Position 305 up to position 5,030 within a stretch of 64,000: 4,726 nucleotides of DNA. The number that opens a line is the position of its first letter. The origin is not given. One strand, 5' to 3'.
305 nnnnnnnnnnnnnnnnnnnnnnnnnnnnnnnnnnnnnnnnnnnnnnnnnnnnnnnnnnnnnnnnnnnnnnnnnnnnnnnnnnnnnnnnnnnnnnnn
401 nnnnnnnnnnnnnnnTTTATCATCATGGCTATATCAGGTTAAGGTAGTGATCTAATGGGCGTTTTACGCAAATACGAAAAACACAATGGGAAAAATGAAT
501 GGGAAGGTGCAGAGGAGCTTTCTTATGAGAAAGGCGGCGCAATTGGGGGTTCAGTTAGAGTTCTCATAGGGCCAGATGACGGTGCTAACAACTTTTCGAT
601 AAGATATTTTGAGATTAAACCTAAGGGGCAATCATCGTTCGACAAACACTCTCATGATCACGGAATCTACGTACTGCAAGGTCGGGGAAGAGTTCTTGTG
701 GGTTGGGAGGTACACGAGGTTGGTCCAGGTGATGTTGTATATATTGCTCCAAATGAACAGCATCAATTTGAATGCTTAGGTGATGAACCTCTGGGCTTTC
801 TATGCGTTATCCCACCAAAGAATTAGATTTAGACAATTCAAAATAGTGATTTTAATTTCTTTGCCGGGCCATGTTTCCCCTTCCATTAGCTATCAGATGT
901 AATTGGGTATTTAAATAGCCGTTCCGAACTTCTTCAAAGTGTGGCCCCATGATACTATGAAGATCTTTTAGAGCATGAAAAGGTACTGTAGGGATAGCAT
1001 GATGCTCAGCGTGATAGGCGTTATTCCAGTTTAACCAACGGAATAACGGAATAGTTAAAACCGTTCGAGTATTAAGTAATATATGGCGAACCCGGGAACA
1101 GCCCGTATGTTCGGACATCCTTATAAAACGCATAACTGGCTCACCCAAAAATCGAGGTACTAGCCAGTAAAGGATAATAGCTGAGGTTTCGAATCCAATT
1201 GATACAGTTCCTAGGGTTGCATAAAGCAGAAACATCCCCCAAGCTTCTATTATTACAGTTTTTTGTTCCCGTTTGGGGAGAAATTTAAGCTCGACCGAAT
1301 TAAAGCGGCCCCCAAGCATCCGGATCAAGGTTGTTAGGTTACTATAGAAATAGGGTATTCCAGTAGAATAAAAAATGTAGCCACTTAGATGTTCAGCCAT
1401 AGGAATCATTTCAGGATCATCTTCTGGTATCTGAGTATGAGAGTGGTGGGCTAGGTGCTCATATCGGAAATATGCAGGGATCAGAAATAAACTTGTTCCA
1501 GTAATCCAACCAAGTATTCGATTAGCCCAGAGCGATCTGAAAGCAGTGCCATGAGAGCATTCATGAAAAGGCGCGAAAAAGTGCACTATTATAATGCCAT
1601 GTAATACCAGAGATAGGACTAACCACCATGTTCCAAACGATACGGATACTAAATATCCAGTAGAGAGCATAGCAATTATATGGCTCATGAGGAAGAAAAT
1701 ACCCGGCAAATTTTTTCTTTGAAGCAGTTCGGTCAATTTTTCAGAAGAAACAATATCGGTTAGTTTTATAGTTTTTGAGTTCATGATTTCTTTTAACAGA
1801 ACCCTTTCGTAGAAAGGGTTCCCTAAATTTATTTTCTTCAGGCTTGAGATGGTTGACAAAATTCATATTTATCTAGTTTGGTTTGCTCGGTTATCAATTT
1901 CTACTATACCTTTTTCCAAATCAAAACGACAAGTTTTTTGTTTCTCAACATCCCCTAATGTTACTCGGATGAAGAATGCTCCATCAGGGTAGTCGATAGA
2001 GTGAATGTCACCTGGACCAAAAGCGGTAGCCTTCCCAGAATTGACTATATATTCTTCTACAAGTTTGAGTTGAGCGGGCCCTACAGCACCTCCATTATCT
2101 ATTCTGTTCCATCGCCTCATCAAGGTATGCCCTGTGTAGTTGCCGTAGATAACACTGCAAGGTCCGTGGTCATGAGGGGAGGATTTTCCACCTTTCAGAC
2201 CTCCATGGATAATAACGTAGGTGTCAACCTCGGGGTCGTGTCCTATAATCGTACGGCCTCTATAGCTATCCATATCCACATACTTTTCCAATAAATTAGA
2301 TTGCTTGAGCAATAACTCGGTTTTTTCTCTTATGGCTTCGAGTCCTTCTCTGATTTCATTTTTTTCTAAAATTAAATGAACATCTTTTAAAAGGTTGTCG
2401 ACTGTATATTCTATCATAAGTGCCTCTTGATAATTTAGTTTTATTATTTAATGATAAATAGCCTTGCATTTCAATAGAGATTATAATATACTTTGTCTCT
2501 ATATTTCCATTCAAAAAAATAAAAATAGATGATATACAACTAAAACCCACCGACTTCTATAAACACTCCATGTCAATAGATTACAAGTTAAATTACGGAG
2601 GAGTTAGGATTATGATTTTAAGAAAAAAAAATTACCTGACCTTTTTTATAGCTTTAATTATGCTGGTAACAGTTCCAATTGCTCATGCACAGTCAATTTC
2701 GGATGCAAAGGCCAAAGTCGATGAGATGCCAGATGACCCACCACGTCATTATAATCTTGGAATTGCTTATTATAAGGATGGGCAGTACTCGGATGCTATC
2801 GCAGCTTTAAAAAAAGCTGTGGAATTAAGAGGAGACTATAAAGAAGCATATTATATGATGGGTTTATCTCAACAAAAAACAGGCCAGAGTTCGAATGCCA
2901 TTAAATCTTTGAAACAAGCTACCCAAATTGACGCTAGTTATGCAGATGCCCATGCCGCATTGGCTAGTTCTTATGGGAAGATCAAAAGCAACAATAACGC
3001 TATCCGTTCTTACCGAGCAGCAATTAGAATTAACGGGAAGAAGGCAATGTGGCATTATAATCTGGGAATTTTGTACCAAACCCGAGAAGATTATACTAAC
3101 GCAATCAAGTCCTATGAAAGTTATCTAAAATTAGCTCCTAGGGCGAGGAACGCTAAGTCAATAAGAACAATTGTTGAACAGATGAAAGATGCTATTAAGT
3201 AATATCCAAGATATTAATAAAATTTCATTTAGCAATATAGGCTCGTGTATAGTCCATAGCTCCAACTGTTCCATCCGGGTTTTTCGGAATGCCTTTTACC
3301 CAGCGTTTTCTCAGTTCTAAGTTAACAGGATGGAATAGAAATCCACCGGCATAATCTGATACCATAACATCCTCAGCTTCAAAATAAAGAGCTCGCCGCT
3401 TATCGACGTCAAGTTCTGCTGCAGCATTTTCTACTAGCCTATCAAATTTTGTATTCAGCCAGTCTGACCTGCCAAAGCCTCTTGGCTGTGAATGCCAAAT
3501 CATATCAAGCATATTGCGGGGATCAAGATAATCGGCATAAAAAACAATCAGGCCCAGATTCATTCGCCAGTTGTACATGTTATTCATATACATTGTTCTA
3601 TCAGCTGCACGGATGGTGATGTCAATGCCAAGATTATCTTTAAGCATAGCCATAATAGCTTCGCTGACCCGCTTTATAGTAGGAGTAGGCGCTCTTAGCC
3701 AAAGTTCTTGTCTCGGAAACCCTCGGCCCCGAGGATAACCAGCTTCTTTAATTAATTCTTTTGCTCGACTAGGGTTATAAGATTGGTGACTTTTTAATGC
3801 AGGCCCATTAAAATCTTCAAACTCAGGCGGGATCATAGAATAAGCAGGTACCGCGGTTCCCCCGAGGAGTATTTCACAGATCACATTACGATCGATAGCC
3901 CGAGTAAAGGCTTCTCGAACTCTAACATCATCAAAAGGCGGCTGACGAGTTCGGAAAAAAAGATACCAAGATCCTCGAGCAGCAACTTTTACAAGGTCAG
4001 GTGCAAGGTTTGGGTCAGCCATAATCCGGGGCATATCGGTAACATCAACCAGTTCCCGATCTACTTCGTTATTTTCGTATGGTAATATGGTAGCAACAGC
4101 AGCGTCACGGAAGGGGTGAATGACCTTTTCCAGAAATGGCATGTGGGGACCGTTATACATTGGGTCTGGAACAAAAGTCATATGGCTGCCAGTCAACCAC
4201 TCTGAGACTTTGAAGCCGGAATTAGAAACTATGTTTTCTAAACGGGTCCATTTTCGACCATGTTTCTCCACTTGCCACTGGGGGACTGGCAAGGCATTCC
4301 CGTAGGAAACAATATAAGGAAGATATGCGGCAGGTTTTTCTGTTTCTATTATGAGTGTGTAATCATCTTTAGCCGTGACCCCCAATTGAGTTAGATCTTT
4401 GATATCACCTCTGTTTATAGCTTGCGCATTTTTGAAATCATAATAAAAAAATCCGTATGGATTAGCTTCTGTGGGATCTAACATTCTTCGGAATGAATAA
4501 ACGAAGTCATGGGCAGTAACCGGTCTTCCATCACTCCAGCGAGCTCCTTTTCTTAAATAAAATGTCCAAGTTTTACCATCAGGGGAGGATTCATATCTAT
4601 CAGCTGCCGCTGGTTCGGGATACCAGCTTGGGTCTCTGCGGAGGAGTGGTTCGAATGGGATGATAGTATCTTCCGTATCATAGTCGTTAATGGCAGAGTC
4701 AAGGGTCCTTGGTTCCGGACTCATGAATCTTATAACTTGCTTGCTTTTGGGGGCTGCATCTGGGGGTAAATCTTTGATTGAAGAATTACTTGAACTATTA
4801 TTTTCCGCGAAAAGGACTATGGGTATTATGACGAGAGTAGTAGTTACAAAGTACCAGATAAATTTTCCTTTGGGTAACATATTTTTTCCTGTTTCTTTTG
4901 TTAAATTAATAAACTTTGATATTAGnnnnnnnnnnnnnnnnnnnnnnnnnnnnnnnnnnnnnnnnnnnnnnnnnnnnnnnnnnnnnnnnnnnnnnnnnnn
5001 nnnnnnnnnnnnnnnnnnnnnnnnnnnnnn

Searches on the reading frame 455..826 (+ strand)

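Call 40: search_protein_families(library=pfam, proteins=[window:455-826:+], max_evalue=0.00001)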
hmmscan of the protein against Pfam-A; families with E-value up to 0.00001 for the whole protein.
window:455-826:+ (123 aa): 3 families
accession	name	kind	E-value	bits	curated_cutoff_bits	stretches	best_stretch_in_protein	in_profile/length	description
PF07883.17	Cupin_2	-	8e-17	61.2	27.2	1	51-118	2-69/70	Cupin domain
PF02311.25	AraC_binding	-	1.8e-08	34.7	21.1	1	59-118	13-74/135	AraC-like ligand binding domain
PF01050.24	MannoseP_isomer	-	3.3e-06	27.7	23.6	1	43-116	24-98/116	Mannose-6-phosphate isomerase C-terminal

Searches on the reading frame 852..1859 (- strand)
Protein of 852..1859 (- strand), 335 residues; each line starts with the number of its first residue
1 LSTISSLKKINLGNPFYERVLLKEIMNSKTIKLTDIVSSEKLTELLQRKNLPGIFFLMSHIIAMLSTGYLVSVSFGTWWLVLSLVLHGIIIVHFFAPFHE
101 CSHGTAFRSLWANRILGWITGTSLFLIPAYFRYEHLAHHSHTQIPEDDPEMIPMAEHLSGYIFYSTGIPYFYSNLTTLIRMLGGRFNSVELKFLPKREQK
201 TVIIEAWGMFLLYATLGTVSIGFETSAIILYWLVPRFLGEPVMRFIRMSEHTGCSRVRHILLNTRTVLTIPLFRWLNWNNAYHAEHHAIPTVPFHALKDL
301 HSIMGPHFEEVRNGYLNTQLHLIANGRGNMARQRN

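Call 40: search_protein_families(library=pfam, proteins=[window:852-1859:-], max_evalue=0.00001)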
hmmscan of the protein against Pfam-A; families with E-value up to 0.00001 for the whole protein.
window:852-1859:- (335 aa): 1 family
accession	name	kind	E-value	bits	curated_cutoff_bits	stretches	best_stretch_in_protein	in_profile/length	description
PF00487.30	FA_desaturase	-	6.4e-34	118.3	29.7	1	77-312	2-246/253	Fatty acid desaturase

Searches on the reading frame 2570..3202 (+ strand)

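Call 40: search_protein_families(library=pfam, proteins=[window:2570-3202:+], max_evalue=0.00001)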
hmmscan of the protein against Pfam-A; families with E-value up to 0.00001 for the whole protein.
window:2570-3202:+ (210 aa): 14 families
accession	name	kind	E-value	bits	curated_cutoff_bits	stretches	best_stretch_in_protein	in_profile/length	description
PF00515.34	TPR_1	-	1.1e-23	82.4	27.8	1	60-89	4-33/34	Tetratricopeptide repeat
PF13414.12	TPR_11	-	1.9e-22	79.1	26.8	2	66-105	3-42/42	TPR repeat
PF07719.23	TPR_2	-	1.9e-20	71.7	27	1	60-88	4-32/34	Tetratricopeptide repeat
PF13181.12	TPR_8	-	4.1e-20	70.6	25.7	0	92-123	2-33/34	Tetratricopeptide repeat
PF13432.12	TPR_16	-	5.4e-13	49.6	32.7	0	61-123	1-63/65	Tetratricopeptide repeat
PF13371.12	TPR_9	-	6.3e-12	45.8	35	0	148-200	18-70/73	Tetratricopeptide repeat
PF13424.12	TPR_12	-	2.1e-11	44.3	30.1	1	61-121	7-75/77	Tetratricopeptide repeat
PF13174.12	TPR_6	-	2.2e-11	44.1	26.3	0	92-117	1-26/33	Tetratricopeptide repeat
PF13176.12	TPR_7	-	3.3e-11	42.8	27.9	0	163-190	3-30/36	Tetratricopeptide repeat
PF13431.12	TPR_17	-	1.1e-10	41.3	24.4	0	80-111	2-33/34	Tetratricopeptide repeat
PF14559.12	TPR_19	-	1.6e-09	38.3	25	0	47-94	15-61/68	Tetratricopeptide repeat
PF13428.12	TPR_14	-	4.3e-09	36.6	23.5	0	61-98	5-42/44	Tetratricopeptide repeat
PF12895.13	ANAPC3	-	3.7e-07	30.8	27.2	0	54-116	20-81/82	Anaphase-promoting complex, cyclosome, subunit 3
PF14561.12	TPR_20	-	3.1e-06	27.9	25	0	38-87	3-52/90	Tetratricopeptide repeat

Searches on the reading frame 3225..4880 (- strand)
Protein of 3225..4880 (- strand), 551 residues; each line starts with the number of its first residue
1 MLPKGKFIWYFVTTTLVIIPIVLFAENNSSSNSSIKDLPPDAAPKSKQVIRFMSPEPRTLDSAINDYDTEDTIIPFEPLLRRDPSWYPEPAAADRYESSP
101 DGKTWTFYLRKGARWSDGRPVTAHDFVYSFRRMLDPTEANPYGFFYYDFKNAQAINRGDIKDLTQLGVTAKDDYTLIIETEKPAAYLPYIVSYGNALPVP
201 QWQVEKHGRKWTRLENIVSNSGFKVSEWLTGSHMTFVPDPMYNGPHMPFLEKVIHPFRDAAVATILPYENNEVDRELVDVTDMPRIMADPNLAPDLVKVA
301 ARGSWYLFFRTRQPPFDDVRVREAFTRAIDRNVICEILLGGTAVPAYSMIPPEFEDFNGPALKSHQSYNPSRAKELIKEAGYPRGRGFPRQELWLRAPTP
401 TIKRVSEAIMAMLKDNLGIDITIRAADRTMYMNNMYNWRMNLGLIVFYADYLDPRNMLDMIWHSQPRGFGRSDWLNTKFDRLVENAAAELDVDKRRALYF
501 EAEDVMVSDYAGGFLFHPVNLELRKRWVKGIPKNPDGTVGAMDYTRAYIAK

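Call 40: search_protein_families(library=pfam, proteins=[window:3225-4880:-], max_evalue=0.00001)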
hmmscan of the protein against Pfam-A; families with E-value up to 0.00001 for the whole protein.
window:3225-4880:- (551 aa): 1 family
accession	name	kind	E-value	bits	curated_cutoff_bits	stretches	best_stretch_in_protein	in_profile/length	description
PF00496.27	SBP_bac_5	-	8.7e-77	259.1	32.4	1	88-466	2-365/368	Bacterial extracellular solute-binding proteins, family 5 Middle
